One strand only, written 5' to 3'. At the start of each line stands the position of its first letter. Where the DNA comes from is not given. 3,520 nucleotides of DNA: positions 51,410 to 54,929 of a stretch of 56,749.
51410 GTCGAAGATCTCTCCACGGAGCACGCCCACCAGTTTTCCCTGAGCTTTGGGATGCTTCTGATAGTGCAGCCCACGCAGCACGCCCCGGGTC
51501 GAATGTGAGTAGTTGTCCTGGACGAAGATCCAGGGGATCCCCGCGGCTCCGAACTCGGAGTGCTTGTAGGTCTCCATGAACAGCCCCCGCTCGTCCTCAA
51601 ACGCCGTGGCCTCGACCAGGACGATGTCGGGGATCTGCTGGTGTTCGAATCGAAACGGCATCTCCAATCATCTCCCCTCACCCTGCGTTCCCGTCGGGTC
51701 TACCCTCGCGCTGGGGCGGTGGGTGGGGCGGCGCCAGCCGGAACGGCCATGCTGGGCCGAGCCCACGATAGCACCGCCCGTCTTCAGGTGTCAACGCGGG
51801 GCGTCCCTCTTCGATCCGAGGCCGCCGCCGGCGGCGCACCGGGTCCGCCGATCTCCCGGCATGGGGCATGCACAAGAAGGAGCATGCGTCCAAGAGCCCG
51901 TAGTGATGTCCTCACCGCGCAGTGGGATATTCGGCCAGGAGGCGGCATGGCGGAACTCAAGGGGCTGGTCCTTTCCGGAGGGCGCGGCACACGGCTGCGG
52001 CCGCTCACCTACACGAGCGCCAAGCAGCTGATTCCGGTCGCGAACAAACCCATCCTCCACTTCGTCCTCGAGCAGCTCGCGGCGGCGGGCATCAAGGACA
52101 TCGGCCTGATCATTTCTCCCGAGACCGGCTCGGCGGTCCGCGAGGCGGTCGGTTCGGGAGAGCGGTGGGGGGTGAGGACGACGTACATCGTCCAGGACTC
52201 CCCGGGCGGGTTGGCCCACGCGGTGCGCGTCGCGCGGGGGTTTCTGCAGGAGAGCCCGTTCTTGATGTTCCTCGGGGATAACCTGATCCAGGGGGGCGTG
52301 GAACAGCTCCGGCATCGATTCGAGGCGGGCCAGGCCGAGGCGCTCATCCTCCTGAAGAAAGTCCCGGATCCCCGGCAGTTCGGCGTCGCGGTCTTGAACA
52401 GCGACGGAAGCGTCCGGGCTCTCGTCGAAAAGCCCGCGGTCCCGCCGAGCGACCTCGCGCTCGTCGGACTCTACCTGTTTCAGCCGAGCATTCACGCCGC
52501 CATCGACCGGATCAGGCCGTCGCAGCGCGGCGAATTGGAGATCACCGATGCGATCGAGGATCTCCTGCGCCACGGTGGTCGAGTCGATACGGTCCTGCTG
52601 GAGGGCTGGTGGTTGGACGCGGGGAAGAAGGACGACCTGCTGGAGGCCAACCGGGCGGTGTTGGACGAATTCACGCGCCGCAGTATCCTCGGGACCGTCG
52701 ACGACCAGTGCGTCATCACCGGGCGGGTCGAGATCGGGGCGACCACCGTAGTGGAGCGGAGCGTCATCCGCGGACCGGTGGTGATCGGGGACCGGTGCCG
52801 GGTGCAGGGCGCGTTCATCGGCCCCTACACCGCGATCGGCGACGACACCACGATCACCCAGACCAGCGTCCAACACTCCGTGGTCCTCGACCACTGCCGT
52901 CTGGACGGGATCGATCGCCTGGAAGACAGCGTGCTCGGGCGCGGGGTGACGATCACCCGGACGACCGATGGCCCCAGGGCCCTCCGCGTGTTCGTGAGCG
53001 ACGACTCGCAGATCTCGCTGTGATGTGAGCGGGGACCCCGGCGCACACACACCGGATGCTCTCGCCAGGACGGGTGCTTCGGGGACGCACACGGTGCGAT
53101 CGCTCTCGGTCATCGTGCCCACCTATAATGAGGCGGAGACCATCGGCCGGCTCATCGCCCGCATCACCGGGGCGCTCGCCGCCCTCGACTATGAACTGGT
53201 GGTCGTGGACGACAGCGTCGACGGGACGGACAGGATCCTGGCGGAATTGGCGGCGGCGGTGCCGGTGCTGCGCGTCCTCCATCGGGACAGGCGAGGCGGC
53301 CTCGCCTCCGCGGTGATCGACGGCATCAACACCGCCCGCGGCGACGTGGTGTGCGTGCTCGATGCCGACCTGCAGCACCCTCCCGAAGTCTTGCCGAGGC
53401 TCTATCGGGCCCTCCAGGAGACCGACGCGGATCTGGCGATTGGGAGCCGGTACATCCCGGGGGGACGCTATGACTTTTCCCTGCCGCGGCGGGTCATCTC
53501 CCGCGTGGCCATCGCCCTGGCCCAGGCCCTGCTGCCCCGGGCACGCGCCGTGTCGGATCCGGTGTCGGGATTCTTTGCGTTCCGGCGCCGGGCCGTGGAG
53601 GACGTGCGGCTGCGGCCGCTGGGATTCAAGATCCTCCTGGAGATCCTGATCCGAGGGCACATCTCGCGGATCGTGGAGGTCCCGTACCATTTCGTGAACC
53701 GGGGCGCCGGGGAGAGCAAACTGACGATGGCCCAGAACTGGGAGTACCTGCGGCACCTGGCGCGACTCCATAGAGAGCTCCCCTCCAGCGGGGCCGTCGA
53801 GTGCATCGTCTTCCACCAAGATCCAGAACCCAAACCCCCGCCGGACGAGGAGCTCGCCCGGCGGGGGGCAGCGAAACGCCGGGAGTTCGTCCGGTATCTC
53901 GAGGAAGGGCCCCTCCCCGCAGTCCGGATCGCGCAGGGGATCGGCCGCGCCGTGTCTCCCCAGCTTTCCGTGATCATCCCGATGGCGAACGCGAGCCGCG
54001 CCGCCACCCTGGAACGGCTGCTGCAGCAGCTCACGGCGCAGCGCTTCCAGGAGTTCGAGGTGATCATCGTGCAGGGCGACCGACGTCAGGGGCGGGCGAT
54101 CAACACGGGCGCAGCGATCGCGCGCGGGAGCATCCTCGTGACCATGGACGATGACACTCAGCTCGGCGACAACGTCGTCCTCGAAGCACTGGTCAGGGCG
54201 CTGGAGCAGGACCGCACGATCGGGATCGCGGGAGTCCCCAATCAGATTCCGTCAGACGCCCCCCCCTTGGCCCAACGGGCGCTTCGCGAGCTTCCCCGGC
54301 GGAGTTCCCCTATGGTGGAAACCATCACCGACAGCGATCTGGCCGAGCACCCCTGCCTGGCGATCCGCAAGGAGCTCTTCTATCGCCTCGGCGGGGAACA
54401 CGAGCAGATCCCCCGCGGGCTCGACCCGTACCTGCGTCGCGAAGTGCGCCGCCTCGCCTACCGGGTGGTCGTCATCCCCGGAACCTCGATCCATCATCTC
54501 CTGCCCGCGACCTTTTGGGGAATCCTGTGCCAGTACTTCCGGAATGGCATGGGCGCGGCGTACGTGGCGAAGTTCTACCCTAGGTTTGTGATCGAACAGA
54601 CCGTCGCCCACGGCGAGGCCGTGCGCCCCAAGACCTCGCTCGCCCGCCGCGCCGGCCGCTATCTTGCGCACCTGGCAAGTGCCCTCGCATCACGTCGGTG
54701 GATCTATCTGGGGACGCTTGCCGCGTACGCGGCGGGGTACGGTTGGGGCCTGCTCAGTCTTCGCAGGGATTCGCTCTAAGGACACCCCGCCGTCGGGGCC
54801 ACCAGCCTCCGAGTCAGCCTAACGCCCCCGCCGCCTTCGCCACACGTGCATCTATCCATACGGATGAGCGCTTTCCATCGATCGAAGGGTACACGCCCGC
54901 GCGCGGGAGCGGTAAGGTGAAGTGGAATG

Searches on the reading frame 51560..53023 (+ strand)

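Call 45: search_protein_families(library=pfam, proteins=[window:51560-53023:+], max_evalue=0.00001)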
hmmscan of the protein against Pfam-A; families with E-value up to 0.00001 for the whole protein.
window:51560-53023:+ (487 aa): 4 families
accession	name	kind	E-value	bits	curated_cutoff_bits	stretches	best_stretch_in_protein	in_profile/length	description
PF00483.29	NTP_transferase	-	9.4e-58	196.1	21.2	1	134-369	1-244/245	Nucleotidyl transferase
PF25084.1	LbH_EIF2B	-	4.5e-09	36.7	54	1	379-467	17-101/105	EIF2B subunit epsilon LbH domain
PF12804.13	NTP_transf_3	-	5.2e-08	33.7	27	1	135-263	1-120/160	MobA-like NTP transferase domain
PF24894.1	Hexapep_GlmU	-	6.1e-07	29.9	23.3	0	379-432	30-83/104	GlmU-like, C-terminal hexapeptide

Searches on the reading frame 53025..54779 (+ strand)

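Call 45: search_protein_families(library=pfam, proteins=[window:53025-54779:+], max_evalue=0.00001)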
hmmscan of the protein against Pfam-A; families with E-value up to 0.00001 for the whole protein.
window:53025-54779:+ (584 aa): 2 families
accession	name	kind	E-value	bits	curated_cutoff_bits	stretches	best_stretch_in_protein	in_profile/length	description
PF00535.33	Glycos_transf_2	-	1.1e-49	169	23.3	2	28-194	1-167/168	Glycosyl transferase family 2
PF13641.12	Glyco_tranf_2_3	-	7.4e-18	65.8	27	1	27-195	3-175/230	Glycosyltransferase like family 2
